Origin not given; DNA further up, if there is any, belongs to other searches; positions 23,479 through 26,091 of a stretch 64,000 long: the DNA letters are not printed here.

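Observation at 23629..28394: Three-gene module: periplasmic VWA/MIDAS protein with a TM helix and acidic tail, a receiver-TPR response regulator and a sensor-less histidine kinase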

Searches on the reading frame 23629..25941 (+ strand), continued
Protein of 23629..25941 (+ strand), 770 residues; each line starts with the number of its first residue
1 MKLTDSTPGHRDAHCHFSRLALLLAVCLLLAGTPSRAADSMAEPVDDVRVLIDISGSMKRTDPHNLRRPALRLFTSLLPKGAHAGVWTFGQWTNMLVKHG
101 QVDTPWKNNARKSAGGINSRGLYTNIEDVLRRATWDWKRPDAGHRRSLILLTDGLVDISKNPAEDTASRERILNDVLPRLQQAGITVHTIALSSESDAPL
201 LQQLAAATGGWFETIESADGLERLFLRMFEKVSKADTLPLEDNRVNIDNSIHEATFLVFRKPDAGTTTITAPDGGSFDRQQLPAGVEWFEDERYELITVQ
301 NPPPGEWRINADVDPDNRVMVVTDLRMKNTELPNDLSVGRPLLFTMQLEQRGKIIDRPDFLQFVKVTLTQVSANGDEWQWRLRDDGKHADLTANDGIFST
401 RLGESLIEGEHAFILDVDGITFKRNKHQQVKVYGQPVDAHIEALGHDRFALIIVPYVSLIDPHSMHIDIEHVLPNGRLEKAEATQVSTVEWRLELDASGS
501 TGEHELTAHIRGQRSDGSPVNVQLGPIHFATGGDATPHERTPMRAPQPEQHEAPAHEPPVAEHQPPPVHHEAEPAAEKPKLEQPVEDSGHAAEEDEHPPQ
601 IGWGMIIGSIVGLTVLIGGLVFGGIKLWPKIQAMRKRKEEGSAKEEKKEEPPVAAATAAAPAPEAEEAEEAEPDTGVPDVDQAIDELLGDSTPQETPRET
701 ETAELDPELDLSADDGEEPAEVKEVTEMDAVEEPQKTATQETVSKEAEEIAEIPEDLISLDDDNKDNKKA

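Call 12: find_related_loci(query=A1, collection=genome_contigs, flank=7000)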
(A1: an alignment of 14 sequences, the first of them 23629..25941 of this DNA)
Query A1 (770 aa) in genome_contigs; peptide patterns used: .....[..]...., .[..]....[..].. (x = any residue, [..] = any of these).
600 stretches matched a pattern (row limit reached: there are more); 590 encode a relative of the query (tblastn E <= 1e-3); the best 80 are kept; 80 distinct loci.
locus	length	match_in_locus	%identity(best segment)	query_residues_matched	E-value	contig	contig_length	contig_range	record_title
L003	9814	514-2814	93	1-770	0e+0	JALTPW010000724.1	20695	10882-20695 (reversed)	MAG: Chromatiales bacterium isolate S140_maxbin2_scaf2bin.116 S140_NODE_443_length_20695_cov_4.992756, whole genome shot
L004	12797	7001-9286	84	1-760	0e+0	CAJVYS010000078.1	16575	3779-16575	MAG TPA_asm: uncultured Gammaproteobacteria bacterium isolate DRR093004_bin.26_MetaBAT_v2.12.1_MAG genome assembly, cont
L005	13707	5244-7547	74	1-769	0e+0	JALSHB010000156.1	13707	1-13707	MAG: Chromatiales bacterium isolate 354-166_metabat1_scaf2bin.062 354-166_scaffold_4469_c1, whole genome shotgun sequenc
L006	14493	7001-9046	66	26-722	0e+0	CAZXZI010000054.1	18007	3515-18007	MAG TPA_asm: uncultured Ectothiorhodospiraceae bacterium isolate binchicken_co253_195 genome assembly, contig: NODE_1802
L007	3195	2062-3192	84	1-372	0e+0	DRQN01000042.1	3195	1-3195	MAG TPA_asm: Gammaproteobacteria bacterium isolate HyVt-583 HyVt-583_k145_1257579, whole genome shotgun sequence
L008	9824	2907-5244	51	24-722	0e+0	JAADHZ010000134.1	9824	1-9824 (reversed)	MAG: Gammaproteobacteria bacterium isolate M_MetaBat.225 contig-127_11981, whole genome shotgun sequence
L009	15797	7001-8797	40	4-632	5e-154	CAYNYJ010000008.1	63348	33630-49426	MAG TPA_asm: uncultured Ectothiorhodospiraceae bacterium isolate SRP215229_co1_30 genome assembly, contig: NODE_238_leng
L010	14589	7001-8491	50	38-533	3e-152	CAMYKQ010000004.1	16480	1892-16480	MAG: uncultured Gammaproteobacteria bacterium isolate Biocath_Gamma_008 genome assembly, contig: k127_1479, whole genome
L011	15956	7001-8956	41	19-649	1e-146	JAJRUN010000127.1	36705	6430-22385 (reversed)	MAG: Gammaproteobacteria bacterium isolate Dive96_bin10.188 k141_4429672, whole genome shotgun sequence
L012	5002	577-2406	41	14-628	3e-149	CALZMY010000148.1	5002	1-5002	MAG: uncultured Gammaproteobacteria bacterium isolate FO_M_Gamma_031 genome assembly, contig: k127_78439, whole genome s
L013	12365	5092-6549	48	46-531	1e-145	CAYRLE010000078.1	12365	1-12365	MAG TPA_asm: uncultured Gammaproteobacteria bacterium isolate SRP216583_co2_126 genome assembly, contig: NODE_4177_lengt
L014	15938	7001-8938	40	19-628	9e-145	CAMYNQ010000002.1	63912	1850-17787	MAG: uncultured Chromatiaceae bacterium isolate FO_M_Gamma_043.1 genome assembly, contig: NODE_47_length_63912_cov_7.345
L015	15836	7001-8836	42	19-644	3e-143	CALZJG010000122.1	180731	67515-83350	MAG: uncultured Chromatiaceae bacterium isolate FCS_M_Gamma_041 genome assembly, contig: k121_1154819, whole genome shot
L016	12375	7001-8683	42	29-622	2e-142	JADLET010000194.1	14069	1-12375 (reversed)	MAG: Gammaproteobacteria bacterium isolate SJ336 c_000001844695, whole genome shotgun sequence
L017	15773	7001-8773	40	10-632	3e-140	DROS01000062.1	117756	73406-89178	MAG TPA_asm: Gammaproteobacteria bacterium isolate HyVt-540 HyVt-540_k145_375944, whole genome shotgun sequence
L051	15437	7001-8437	46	23-509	5e-122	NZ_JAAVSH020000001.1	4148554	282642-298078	Endosymbiont of Lamellibrachia barhami isolate D756_A12_LB11 HiC_scaffold_1, whole genome shotgun sequence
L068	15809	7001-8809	36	8-644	1e-118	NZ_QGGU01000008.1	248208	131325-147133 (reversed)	Pleionea mediterranea strain DSM 25350 Ga0215703_108, whole genome shotgun sequence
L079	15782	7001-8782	36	22-644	9e-116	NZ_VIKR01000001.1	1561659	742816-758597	Aliikangiella marina strain GYP-15 Scaffold1_1, whole genome shotgun sequence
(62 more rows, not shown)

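Call 35: search_solved_structures(query=A1, max_evalue=0.01)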
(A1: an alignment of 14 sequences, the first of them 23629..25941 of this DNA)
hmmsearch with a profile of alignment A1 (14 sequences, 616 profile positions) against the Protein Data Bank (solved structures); distinct sequences matched with E-value up to 0.01: 5.
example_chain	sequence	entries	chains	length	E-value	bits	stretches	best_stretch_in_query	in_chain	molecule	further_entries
5i9g_C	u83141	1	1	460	6.4e-05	24.9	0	65-104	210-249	pentatricopeptide repeat protein dPPR-U8C2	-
5i9d_A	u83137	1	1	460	0.00012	24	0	64-103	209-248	pentatricopeptide repeat protein dPPR-U8A2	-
5i9h_A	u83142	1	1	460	0.00012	24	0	64-112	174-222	pentatricopeptide repeat protein dPPR-U8G2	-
5i9f_A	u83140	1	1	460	0.00019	23.3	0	64-102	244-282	pentatricopeptide repeat protein dPPR-U10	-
6wpx_A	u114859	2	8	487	0.00019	23.3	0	235-310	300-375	BlEst2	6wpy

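Call 36: predict_structure(alignment_id=A1)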
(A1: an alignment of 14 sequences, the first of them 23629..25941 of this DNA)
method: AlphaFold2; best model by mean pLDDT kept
length: 770 residues; sequences in the alignment: 14
mean_pLDDT: 71.2   pTM: 0.61
mean pLDDT of the five models: 71.2, 69.5, 69.3, 68.6, 68.5
residues with pLDDT >= 90: 243; 70-90: 255; 50-70: 57; < 50: 215
segments of 3 or more residues with pLDDT < 50: 1-16, 32-40, 57-61, 534-600, 646-679, 688-770
pLDDT, mean of each block of 10 residues (from residue 1): 35 50 69 40 81 63 63 81 86 83 89 72 77 91 91 68 84 93 92 82 91 82 79 77 90 88 83 93 89 86 93 81 87 87 92 88 93 92 92 93 89 92 89 92 87 93 94 93 91 89 93 91 90 47 32 31 34 33 33 37 75 83 80 74 48 37 33 39 53 37 38 37 32 33 34 37 36
secondary structure, 60 per line:
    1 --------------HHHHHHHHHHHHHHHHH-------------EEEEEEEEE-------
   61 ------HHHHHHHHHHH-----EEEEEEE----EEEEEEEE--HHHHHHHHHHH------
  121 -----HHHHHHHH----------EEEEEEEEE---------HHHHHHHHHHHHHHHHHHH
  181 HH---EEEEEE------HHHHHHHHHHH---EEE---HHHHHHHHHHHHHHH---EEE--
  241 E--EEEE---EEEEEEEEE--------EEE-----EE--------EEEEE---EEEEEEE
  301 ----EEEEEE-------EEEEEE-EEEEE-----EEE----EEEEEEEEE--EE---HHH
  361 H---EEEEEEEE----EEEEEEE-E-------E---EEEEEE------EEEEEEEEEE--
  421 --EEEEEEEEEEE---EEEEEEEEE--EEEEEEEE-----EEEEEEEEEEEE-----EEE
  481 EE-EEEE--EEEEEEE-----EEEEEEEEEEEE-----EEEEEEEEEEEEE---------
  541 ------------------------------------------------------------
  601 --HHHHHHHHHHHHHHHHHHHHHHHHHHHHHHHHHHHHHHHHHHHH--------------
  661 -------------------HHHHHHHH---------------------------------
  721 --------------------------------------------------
elements in order (helices of 4 or more, strands of 3 or more residues): H15-31 E45-53 H67-77 E83-89 E94-101 H104-114 H126-133 E144-152 H162-182 E186-191 H198-208 E212-214 H218-232 E236-238 E244-247 E251-259 E268-270 E286-290 E294-300 E305-310 E318-323 E325-329 E335-337 E342-350 H358-361 E365-372 E377-383 E397-402 E409-418 E423-433 E437-445 E448-455 E461-472 E478-482 E484-487 E490-496 E502-513 E519-531 H603-646 H680-687
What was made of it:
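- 23629..25941 (+): Gene for the 770-aa bitopic VWA receptor: signal peptide, periplasmic VWA plus three beta-sandwich domains, linker, TM helix and fused cytoplasmic tail. AlphaFold model in call 36.
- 23629..23739 (+): Signal peptide, aa 1-37. Hydrophobic core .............; predicted cleavage at SRA|AD. Helix 15-31 in call 36.
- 24334..25221 (+): Three beta-sandwich (Ig/FN3-like) periplasmic domains, homologous to the TIGR03503 model and to choice-of-anchor X. Strands 236-531 with pLDDT about 90 (call 36).
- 25228..25428 (+): Disordered Pro/Glu/His-rich periplasmic linker, aa 534-600. pLDDT below 50 (call 36).
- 25435..25509 (+): Single TM helix (aa 603-627), followed by the positive cluster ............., so the C-terminus is cytoplasmic. 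Helix 603-646 (call 36).
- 25666..25692 (+): Tail motif 1, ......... (aa 680-688). Family consensus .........; resembles FliM-N 'EIDALL'. It is the only helix AlphaFold predicts in the tail (680-687, call 36).
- Checked: AlphaFold model of the VWA protein (call 36):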

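Call 40: fold_search(model_id=the predicted structure, library=pdb)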
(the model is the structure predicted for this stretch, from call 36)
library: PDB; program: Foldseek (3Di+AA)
matches with E <= 10: 1891; with E <= 0.001: 825
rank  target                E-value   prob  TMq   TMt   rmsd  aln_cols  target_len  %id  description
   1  4fx5                  4.0e-15  1.00  0.21  0.37  17.8       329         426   15  von Willebrand factor type A from Catenulispora acidiphila (released 2012-07-18)
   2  9rt4_C1               9.8e-10  1.00  0.21  0.53  15.5       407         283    9  NetF - ANTXR2 local refinement focused (released 2026-02-18)
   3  8s05_B                1.8e-09  1.00  0.19  0.37  15.2       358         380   14  ArnAB complex an archaeal ortholog of the Sec23/24 core motif (released 2025-10-29)
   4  2ok5_A                2.3e-09  1.00  0.18  0.19  15.2       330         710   16  Human Complement factor B (released 2007-02-27)
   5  8enu_D                2.4e-09  1.00  0.18  0.19  24.4       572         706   12  Structure of the C3bB proconvertase in complex with lufaxin (released 2023-08-09)
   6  6bxj                  2.9e-09  1.00  0.19  0.23  15.2       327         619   12  Structure of a single-chain beta3 integrin (released 2018-10-03)
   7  8s05_A                3.4e-09  1.00  0.20  0.38  14.9       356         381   15  ArnAB complex an archaeal ortholog of the Sec23/24 core motif (released 2025-10-29)
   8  9c4f_I                3.6e-09  1.00  0.21  0.75   3.8       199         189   18  Infectious B19V capsid (released 2024-10-16)
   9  5es4_A                3.6e-09  1.00  0.19  0.14  41.1       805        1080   10  RE-REFINEMENT OF INTEGRIN ALPHAXBETA2 ECTODOMAIN IN THE CLOSED/BENT CONFORMATION (released 2016-03-02)
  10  6bxf_A                4.0e-09  1.00  0.18  0.29  14.9       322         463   13  Crystal structure of an extended b3 integrin L33 (released 2018-08-01)
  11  3hrz_D                9.4e-09  1.00  0.18  0.20  14.6       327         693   15  Cobra Venom Factor (CVF) in complex with human factor B (released 2009-07-07)
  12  8ebt_E                9.9e-09  1.00  0.21  0.40   3.4       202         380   17  XPA repositioning Core7 of TFIIH relative to XPC-DNA lesion (Cy5) (released 2023-04-19)
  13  9pd3_E                1.2e-08  1.00  0.20  0.42   3.8       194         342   16  NER dual incision complex - DuIS (released 2026-02-18)
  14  2qtv_A                1.2e-08  1.00  0.19  0.20  18.5       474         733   10  Structure of Sec23-Sar1 complexed with the active fragment of Sec31 (released 2008-01-15)
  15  8bsh_A                1.4e-08  1.00  0.18  0.18  19.2       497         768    9  COPII inner coat (released 2023-01-18)
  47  3ibs_B                6.7e-08  1.00  0.19  0.62   5.3       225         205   17  Crystal structure of conserved hypothetical protein BatB from Bacteroides thetaiotaomicron (released 2009-08-25)
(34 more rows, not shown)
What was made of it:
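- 23761..24324 (+): VWA domain with a complete MIDAS (D53-x-S55-x-S57, T124, D153). Foldseek matches to VWA structures 4fx5, ANTXR2, integrin, CLCA1 and BatB (call 40).
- Closest known: BatA/BatB VWA proteins of the Bacteroides aerotolerance. Same: The BatB structure 3ibs is among the fold matches (call 40).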

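Call 46: search_protein_families(library=padloc, proteins=[window:23629-25941:+], max_evalue=0.01)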
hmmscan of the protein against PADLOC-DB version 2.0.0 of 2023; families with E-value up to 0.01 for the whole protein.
window:23629-25941:+ (770 aa): 0 families

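Call 49: search_protein_families(library=ncbifam, proteins=[P0012, P0015, P0020, P0043, P0085, L068:6962-8872:+, L079:6962-8824:+, L051:6971-8845:+], max_evalue=0.00001)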
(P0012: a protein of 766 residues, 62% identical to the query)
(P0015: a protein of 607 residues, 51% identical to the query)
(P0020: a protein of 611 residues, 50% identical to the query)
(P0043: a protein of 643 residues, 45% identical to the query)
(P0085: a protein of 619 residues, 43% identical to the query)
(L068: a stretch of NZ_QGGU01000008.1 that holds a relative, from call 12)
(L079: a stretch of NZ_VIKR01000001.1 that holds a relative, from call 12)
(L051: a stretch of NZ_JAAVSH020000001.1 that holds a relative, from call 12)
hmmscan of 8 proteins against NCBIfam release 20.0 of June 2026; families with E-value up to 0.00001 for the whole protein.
P0012 (766 aa): 2 families
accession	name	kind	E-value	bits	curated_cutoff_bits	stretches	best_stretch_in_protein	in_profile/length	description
TIGR03503.1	TIGR03503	hypoth_equivalog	2.2e-46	158.5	305.6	1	256-573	2-330/374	TIGR03503 family protein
NF041940.1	choice_anch_X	domain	3.5e-07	29.8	25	1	400-433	2-34/37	choice-of-anchor X domain-containing protein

P0015 (607 aa): 3 families
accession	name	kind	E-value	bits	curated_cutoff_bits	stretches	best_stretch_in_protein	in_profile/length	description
TIGR03503.1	TIGR03503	hypoth_equivalog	7.9e-48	163.3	305.6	1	236-594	2-373/374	TIGR03503 family protein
NF041940.1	choice_anch_X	domain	8.3e-09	35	25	1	381-415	3-36/37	choice-of-anchor X domain-containing protein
TIGR00868.1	hCaCC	subfamily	1.3e-06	26.5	900.85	0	173-421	420-685/863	calcium-activated chloride channel protein 1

P0020 (611 aa): 3 families
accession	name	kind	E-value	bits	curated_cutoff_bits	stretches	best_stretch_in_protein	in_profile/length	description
TIGR03503.1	TIGR03503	hypoth_equivalog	5.2e-47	160.6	305.6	1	237-570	2-350/374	TIGR03503 family protein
TIGR00868.1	hCaCC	subfamily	3.4e-09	35.1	900.85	1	50-427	309-686/863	calcium-activated chloride channel protein 1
NF041940.1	choice_anch_X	domain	2.6e-08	33.5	25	1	384-420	1-36/37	choice-of-anchor X domain-containing protein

P0043 (643 aa): 2 families
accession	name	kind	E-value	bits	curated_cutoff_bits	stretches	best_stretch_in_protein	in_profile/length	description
TIGR03503.1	TIGR03503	hypoth_equivalog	2.6e-43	148.4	305.6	1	226-608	2-370/374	TIGR03503 family protein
NF041940.1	choice_anch_X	domain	5.8e-06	25.9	25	0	370-401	2-32/37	choice-of-anchor X domain-containing protein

P0085 (619 aa): 2 families
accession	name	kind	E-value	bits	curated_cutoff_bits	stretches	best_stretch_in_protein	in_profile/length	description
TIGR03503.1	TIGR03503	hypoth_equivalog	5.3e-44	150.7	305.6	1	245-601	2-370/374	TIGR03503 family protein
NF041940.1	choice_anch_X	domain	2.4e-06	27.1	25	1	389-419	2-31/37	choice-of-anchor X domain-containing protein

L068:6962-8872:+ (636 aa): 1 family
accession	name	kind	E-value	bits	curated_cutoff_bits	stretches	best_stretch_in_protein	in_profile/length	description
TIGR03503.1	TIGR03503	hypoth_equivalog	4e-53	180.7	305.6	1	234-609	2-372/374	TIGR03503 family protein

L079:6962-8824:+ (620 aa): 1 family
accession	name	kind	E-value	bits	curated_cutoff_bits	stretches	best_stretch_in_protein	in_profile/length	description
TIGR03503.1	TIGR03503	hypoth_equivalog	3.6e-51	174.3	305.6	1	227-601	2-373/374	TIGR03503 family protein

L051:6971-8845:+ (624 aa): 3 families
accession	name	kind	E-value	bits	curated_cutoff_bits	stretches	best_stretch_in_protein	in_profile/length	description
TIGR03503.1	TIGR03503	hypoth_equivalog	7e-38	130.5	305.6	1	226-597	3-372/374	TIGR03503 family protein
TIGR03436.1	acidobact_VWFA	subfamily_domain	2.5e-06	27.2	81.25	0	24-218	57-280/324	VWA domain-containing protein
TIGR03788.1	marine_srt_targ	equivalog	3.1e-06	25.9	551.65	1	21-224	259-449/629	marine proteobacterial sortase target protein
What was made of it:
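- Closest known: Integrin, anthrax-toxin-receptor. Same: Foldseek and weak profile matches in calls 40 and 49.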
